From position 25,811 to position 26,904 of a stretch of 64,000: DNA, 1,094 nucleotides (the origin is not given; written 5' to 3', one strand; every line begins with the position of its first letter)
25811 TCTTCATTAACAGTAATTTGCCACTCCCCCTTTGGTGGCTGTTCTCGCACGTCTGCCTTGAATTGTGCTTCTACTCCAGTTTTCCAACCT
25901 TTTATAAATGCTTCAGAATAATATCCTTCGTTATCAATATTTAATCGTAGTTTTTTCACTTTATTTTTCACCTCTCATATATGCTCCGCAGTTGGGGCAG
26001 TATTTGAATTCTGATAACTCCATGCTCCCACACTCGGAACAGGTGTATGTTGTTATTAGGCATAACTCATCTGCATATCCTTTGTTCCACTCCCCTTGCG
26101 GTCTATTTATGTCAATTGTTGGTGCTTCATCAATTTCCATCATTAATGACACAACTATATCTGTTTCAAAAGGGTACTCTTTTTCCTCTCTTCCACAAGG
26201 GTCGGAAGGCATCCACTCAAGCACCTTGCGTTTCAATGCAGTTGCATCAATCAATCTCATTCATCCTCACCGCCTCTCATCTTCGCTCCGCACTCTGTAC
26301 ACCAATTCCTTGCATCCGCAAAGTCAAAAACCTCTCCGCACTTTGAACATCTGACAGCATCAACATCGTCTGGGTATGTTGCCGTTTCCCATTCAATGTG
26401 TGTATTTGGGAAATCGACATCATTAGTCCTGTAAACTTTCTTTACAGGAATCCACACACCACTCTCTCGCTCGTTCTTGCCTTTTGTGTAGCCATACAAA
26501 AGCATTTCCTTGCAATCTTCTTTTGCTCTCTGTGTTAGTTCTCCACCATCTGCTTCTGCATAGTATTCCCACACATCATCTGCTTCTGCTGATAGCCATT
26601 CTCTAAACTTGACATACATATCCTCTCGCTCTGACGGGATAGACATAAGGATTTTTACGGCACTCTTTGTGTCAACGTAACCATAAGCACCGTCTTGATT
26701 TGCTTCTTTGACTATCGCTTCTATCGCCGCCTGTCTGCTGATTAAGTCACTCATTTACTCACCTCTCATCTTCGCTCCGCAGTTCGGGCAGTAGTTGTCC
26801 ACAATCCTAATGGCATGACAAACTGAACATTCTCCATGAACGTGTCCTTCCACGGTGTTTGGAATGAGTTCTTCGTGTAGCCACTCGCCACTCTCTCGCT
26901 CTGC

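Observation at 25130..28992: Tandem expansion of an uncharacterised small Zn-ribbon protein family (ISRQAAI - PxxGxW - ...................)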

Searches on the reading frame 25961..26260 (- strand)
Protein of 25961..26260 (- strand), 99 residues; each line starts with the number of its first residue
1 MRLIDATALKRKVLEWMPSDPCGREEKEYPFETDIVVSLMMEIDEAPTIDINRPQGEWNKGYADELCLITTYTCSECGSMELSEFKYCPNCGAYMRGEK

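Call 3: search_protein_families(library=pfam, max_evalue=1, proteins=[window:25961-26260:-])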
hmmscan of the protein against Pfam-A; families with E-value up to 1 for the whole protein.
window:25961-26260:- (99 aa): 21 families
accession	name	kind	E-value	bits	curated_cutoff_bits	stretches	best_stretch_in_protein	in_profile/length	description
PF24463.1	DUF7577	-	0.00081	19.4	28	1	71-93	2-24/27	Domain of unknown function (DUF7577)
PF12773.13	DZR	-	0.00098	19.7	27.3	1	72-92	25-45/45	Double zinc ribbon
PF18073.7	Zn_ribbon_LapB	-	0.0015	18.6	25.7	1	72-94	1-23/28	Rubredoxin metal binding domain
PF17032.10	Zn_ribbon_15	-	0.0032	18.7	28.9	1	71-92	52-73/73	zinc-ribbon family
PF02591.20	Zn_ribbon_9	-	0.01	16.4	29.1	1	86-94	24-32/33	C4-type zinc ribbon domain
PF07754.17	HVO_2753_ZBP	-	0.01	16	33.2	0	87-94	18-25/46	Small zinc finger protein HVO_2753-like, Zn-binding pocket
PF13248.11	Zn_ribbon_3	-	0.011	15.6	27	2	85-93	2-10/26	zinc-ribbon domain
PF18551.6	TackOD1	-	0.016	15.2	32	1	71-93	74-96/188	Thaumarchaeal output domain 1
PF07282.18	Cas12f1-like_TNB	-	0.017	15.7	26.3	1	70-94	27-49/60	Cas12f1-like, TNB domain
PF13240.11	Zn_Ribbon_1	-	0.025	14.8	25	1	74-93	2-21/23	zinc-ribbon domain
PF23458.2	DUF7130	-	0.033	14.5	35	1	71-93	53-78/89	Domain of unknown function (DUF7130)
PF18439.7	zf_UBZ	-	0.072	13.2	25.6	0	70-79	1-10/32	Ubiquitin-Binding Zinc Finger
PF24221.1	Fn3_nematode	-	0.084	13.2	27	1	55-92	88-125/127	Nematode fibronectin type-III domain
PF14149.11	YhfH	-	0.13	12.6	27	0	86-95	14-23/37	YhfH-like protein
PF14803.11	Zn_ribbon_Nudix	-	0.14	12.5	25.6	0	86-94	1-9/34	Nudix N-terminal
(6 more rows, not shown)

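Call 4: search_protein_families(library=phrogs, max_evalue=0.01, proteins=[window:25961-26260:-])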
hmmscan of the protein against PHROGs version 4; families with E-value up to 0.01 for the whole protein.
window:25961-26260:- (99 aa): 1 family
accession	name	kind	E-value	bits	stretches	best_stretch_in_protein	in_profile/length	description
phrog_10714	-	unknown function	0.00033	21.8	1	67-97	69-101/109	-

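Call 20: search_protein_families(library=ncbifam, max_evalue=0.1, proteins=[window:25961-26260:-])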
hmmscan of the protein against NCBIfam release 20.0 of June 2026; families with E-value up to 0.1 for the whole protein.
window:25961-26260:- (99 aa): 1 family
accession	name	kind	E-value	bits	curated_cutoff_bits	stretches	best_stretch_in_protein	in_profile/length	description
NF053627.1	BnzsclthlBbsAGT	equivalog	0.068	13.2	250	1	67-92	34-59/145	benzoylsuccinyl-CoA thiolase subunit BbsA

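Call 50: search_dna_similar(query=window:25961-26260:-, collection=phages, mode=protein, max_evalue=0.01, max_rows=30)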
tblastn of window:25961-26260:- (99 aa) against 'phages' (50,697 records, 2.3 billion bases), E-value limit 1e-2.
No match.

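Call 51: find_related_loci(query=A3, collection=genome_contigs, flank=6000)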
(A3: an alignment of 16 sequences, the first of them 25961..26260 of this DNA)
Query A3 (99 aa) in genome_contigs; peptide patterns used: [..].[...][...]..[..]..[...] (x = any residue, [..] = any of these).
246 stretches matched a pattern; 57 encode a relative of the query (tblastn E <= 1e-3); 57 distinct loci.
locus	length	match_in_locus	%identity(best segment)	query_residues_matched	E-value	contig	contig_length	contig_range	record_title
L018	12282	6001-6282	41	1-99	3e-14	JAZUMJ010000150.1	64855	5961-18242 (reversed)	MAG: Ructibacterium sp. isolate T1900044894_TS20190360.MAGScoT_cleanbin_000033 SGB_3279_k141_2031609, whole genome shotg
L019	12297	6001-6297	37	1-98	4e-10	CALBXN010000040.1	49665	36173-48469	MAG TPA_asm: uncultured Treponema sp. isolate SRR6425805_bin.27_CONCOCT_v1.1_MAG genome assembly, contig: ERZ1767615.245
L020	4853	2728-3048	35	2-98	2e-9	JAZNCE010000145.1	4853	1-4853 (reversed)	MAG: Eubacteriales bacterium isolate T1900044737_TS20190203.MAGScoT_cleanbin_000006 SGB_2028_k141_2795399, whole genome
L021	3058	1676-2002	33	1-97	3e-9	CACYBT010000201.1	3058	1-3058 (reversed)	MAG: uncultured Succinivibrio sp. isolate RUG11798 genome assembly, contig: RUG11798_asm_201, whole genome shotgun seque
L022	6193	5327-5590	35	1-98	6e-9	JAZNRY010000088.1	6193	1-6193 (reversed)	MAG: Paludibacteraceae bacterium isolate T1900044812_TS20190278.MAGScoT_cleanbin_000006 SGB_2793_k141_2219023, whole gen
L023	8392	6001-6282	34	1-97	7e-9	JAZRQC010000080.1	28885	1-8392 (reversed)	MAG: Ructibacterium sp. isolate T1900045368_YK20190058.MAGScoT_cleanbin_000003 SGB_6847_k141_893424, whole genome shotgu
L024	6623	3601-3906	30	1-98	1e-8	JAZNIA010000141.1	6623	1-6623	MAG: Congzhengia sp. isolate T1900044688_TS20190154.MAGScoT_cleanbin_000017 SGB_1739_k141_674074, whole genome shotgun s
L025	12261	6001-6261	33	1-99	3e-8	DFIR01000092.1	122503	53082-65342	MAG TPA_asm: Lachnospiraceae bacterium UBA3692 UBA3692_contig_4568, whole genome shotgun sequence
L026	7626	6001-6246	35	10-99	6e-8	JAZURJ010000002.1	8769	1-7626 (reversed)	MAG: Oscillospiraceae bacterium isolate T1900044852_TS20190318.MAGScoT_cleanbin_000012 SGB_3030_k141_206556, whole genom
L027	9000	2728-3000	34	2-97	3e-7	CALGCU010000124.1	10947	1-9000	MAG TPA_asm: uncultured Bacteroidales bacterium isolate SRR6425794_bin.111_CONCOCT_v1.1_MAG genome assembly, contig: ERZ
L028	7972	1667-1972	32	1-99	4e-7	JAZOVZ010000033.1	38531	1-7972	MAG: Eubacteriales bacterium isolate T1900045525_YK20190219.MAGScoT_cleanbin_000013 SGB_7676_k141_1485077, whole genome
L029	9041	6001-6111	54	72-98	6e-7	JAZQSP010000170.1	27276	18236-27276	MAG: Faecalimonas sp. isolate T1900045203_TC20190199.MAGScoT_cleanbin_000004 SGB_5327_k141_733634, whole genome shotgun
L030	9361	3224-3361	46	55-99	1e-6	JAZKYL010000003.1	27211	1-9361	MAG: Eubacteriales bacterium isolate T1900045102_TC20190096.MAGScoT_cleanbin_000011 SGB_4764_k141_535021, whole genome s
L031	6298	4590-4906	57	55-99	2e-6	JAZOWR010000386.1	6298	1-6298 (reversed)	MAG: Ructibacterium sp. isolate T1900045518_YK20190212.MAGScoT_cleanbin_000021 SGB_7639_k141_577685, whole genome shotgu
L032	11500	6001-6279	35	1-96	3e-6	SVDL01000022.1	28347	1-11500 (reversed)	MAG: Lachnospiraceae bacterium isolate SIG279 NODE_2833_length_28347_cov_4.137036, whole genome shotgun sequence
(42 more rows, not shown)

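Call 55: search_protein_families(library=padloc, max_evalue=0.01, proteins=[window:25961-26260:-])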
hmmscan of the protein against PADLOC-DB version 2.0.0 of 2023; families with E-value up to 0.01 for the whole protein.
window:25961-26260:- (99 aa): 0 families

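Call 60: search_protein_families(library=pfam, alignment_id=A4, max_evalue=0.00001)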
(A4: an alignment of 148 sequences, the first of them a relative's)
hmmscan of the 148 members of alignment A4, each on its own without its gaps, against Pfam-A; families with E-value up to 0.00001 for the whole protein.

A. member 1, L051:4614-4952:+ (113 aa): 0 families

B. families by the number of members that match (of 148 scanned): 72 families (the first 25 are shown)
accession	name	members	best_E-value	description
PF00436.31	SSB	5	3.5e-34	Single-strand binding protein family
PF04448.17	DUF551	5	9.4e-12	Protein of unknown function (DUF551)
PF02492.25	cobW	3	6.4e-38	CobW/HypB/UreG, nucleotide-binding domain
PF09643.15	YopX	3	9.1e-22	YopX protein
PF03796.21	DnaB_C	2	6.1e-70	DnaB-like helicase C terminal domain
PF16784.11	HNHc_6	2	2.7e-37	Putative HNHc nuclease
PF01555.25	N6_N4_Mtase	2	1.3e-32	DNA methylase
PF19808.4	DUF6291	2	7.2e-18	Family of unknown function (DUF6291)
PF03592.21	Terminase_2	2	2.7e-16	Terminase small subunit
PF21537.2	DUF1980_C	2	2.4e-15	DUF1980 C-terminal domain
PF13481.12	AAA_25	2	2.9e-14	AAA domain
PF14279.12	HNH_5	2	2.7e-13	HNH endonuclease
PF14354.12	Lar_restr_allev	2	8.3e-11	Restriction alleviation protein Lar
PF02732.21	ERCC4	2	3e-09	ERCC4 domain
PF04412.18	AcnX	1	2.5e-132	Aconitase X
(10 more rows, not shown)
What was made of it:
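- Elsewhere the neighbours are SSB, RecT/ERF, YopX, DUF551, Lar and methylases (call 60).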

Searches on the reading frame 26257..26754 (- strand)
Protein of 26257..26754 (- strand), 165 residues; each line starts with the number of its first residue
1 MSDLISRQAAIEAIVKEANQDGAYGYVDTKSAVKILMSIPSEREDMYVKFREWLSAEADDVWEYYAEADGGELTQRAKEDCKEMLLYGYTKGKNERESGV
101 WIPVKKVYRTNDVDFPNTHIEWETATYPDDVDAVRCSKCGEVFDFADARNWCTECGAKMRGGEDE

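Call 3: search_protein_families(library=pfam, max_evalue=1, proteins=[window:26257-26754:-])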
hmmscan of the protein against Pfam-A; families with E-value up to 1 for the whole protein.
window:26257-26754:- (165 aa): 15 families
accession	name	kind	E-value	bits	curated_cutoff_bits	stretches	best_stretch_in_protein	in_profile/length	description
PF13717.11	Zn_ribbon_4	-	0.0019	18.5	30.3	1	128-144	20-36/36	zinc-ribbon domain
PF01363.27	FYVE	-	0.0033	18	27.8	1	129-157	4-32/67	FYVE zinc finger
PF13248.11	Zn_ribbon_3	-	0.0044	16.9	27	1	134-159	3-26/26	zinc-ribbon domain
PF13719.11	Zn_ribbon_5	-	0.017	15.3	29.3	1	134-144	26-36/37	zinc-ribbon domain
PF23458.2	DUF7130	-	0.022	15.1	35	1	134-158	54-79/89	Domain of unknown function (DUF7130)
PF08271.17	Zn_Ribbon_TF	-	0.031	14.3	29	1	135-158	2-28/43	TFIIB zinc-binding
PF13240.11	Zn_Ribbon_1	-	0.056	13.7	25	0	152-160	2-10/23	zinc-ribbon domain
PF12445.13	FliC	-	0.065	14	23.2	1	12-75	46-107/127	Flagellin protein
PF18551.6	TackOD1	-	0.069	13.1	32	1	127-159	141-173/188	Thaumarchaeal output domain 1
PF01155.25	HypA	-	0.13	12.7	28.9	1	133-158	70-95/112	Hydrogenase/urease nickel incorporation, metallochaperone, hypA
PF05191.20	ADK_lid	-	0.14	12.5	26.6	0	136-158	4-30/36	Adenylate kinase, active site lid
PF12773.13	DZR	-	0.16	12.6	27.3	1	136-156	27-45/45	Double zinc ribbon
PF09723.15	Zn_ribbon_8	-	0.18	12.3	34.4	1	135-159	7-37/41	Zinc ribbon domain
PF07282.18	Cas12f1-like_TNB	-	0.22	12.2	26.3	1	135-159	30-50/60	Cas12f1-like, TNB domain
PF12172.15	zf-ChsH2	-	0.63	10.3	23.2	0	135-157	13-33/37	ChsH2, rubredoxin-like zinc ribbon domain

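Call 4: search_protein_families(library=phrogs, max_evalue=0.01, proteins=[window:26257-26754:-])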
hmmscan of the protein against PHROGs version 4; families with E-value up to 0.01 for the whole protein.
window:26257-26754:- (165 aa): 2 families
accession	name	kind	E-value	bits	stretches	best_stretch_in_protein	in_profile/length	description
phrog_10714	-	unknown function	1.1e-05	26.7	1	115-162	55-102/109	-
phrog_9188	-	unknown function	0.0054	17.9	0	134-159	39-64/70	-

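Call 20: search_protein_families(library=ncbifam, max_evalue=0.1, proteins=[window:26257-26754:-])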
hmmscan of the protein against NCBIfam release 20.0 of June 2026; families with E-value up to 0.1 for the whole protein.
window:26257-26754:- (165 aa): 6 families
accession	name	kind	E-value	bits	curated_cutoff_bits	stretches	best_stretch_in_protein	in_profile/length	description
TIGR02098.1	MJ0042_CXXC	domain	0.011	15.4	20.9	1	133-144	25-36/38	MJ0042-type zinc finger domain-containing protein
TIGR03831.1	YgiT_finger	domain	0.015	15.5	20.2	0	126-143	25-42/46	YgiT-type zinc finger protein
NF047912.1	ECs_2282_CxxC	subfamily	0.015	15.2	37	0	128-148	22-42/60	ECs_2282 family putative zinc-binding protein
NF033497.1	rubre_like_arch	subfamily_domain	0.024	14.3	32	1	136-160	3-27/34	rubrerythrin-like domain-containing protein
TIGR04165.1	methano_modCys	hypoth_equivalog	0.026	14.8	60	1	119-146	31-49/50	TIGR04165 family Cys-rich peptide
NF041913.1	HVO_2142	equivalog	0.042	13.7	90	0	149-159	11-21/48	HVO_2142 family zinc finger protein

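Call 55: search_protein_families(library=padloc, max_evalue=0.01, proteins=[window:26257-26754:-])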
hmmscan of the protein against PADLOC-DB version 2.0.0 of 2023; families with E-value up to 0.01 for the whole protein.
window:26257-26754:- (165 aa): 0 families

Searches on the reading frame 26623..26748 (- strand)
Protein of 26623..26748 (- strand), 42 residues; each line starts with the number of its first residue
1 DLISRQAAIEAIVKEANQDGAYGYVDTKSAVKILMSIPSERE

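Call 73: find_homologous_proteins(query=A6, max_evalue=0.01)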
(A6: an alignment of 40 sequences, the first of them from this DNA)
Query A6 (40 sequences) (42 aa, profile of the alignment): 264 proteins with E <= 0.01 among 427 candidates; the best 120 are listed.
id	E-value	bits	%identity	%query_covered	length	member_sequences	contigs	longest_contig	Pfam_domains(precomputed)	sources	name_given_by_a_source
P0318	6.4e-13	67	87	36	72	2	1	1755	-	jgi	-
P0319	1.1e-12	66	83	29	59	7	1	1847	-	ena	-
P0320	1.1e-12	66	75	29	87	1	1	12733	-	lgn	-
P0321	6.8e-12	64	48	60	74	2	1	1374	-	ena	-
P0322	1.9e-11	62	38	93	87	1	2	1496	-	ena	-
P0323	2.5e-11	62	92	29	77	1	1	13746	-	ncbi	-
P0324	3.0e-11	61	38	93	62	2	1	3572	-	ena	-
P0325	4.4e-11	61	39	86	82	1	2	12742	-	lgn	-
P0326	7.3e-11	60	56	60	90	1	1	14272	-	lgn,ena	-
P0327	1.0e-10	60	52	60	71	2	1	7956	-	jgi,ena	-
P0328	1.2e-10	60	38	93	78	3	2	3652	-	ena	-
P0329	1.4e-10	59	36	93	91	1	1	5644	-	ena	-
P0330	1.6e-10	59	40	95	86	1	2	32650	-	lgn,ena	-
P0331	1.8e-10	59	54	57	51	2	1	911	-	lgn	-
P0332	2.2e-10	59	75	29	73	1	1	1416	-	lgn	-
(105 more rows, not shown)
